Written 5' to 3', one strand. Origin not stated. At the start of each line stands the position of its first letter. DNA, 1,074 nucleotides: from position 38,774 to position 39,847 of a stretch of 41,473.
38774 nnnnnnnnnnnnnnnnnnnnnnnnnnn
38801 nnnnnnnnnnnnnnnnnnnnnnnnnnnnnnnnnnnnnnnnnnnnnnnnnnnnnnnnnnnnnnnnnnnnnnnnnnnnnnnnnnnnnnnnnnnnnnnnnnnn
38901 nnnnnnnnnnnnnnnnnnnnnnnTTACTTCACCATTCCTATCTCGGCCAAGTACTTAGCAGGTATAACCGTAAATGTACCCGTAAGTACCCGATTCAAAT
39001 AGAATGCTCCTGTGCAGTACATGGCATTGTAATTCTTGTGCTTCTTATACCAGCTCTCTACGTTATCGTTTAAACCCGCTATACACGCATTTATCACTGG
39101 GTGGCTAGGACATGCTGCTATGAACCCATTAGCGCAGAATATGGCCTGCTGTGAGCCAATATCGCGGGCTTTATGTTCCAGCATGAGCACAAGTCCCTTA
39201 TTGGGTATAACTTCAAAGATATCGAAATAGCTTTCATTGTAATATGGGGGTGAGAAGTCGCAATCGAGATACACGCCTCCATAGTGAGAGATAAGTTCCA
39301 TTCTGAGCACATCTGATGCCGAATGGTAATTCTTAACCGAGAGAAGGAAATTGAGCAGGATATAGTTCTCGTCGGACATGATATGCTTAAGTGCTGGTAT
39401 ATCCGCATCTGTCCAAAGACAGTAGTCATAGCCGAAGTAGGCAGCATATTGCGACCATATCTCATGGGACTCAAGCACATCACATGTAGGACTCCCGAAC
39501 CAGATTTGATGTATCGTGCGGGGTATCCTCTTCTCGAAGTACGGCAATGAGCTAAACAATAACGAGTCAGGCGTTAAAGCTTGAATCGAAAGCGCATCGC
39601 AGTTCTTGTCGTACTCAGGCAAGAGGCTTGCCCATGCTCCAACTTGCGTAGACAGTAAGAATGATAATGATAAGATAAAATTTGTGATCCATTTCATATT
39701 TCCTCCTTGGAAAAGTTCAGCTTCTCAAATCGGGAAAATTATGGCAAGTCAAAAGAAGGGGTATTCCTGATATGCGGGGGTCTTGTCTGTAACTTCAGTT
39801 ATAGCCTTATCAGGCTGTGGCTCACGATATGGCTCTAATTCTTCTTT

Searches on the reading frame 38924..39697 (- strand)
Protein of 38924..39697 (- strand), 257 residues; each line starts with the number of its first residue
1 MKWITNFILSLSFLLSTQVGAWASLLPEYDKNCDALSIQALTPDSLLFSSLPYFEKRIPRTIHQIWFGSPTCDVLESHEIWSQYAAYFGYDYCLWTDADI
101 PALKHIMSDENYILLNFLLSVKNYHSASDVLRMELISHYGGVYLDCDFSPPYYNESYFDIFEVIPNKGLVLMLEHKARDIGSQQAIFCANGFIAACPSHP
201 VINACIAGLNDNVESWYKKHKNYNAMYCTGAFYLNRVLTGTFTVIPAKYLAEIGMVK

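Call 25: search_protein_families(library=phrogs, proteins=[window:38924-39697:-], max_evalue=0.001)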
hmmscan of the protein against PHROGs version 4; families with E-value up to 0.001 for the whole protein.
window:38924-39697:- (257 aa): 0 families

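Call 36: search_protein_families(library=pfam, proteins=[window:38924-39697:-], max_evalue=0.01)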
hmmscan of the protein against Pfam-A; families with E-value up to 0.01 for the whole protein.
window:38924-39697:- (257 aa): 3 families
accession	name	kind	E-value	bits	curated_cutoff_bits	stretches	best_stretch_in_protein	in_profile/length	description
PF04488.21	Gly_transf_sug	-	6.6e-10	40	23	1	88-150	16-79/93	Glycosyltransferase sugar-binding region containing DXD motif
PF12919.13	TcdA_TcdB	-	2.5e-07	30.7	23.6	1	121-155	167-201/382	TcdA/TcdB catalytic glycosyltransferase domain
PF05704.18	Caps_synth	-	0.00024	21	24.5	1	124-223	110-198/278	Capsular polysaccharide synthesis protein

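Call 83: search_protein_families(library=padloc, proteins=[window:38924-39697:-], max_evalue=0.01)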
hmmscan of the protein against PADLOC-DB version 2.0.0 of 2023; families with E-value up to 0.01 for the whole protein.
window:38924-39697:- (257 aa): 0 families
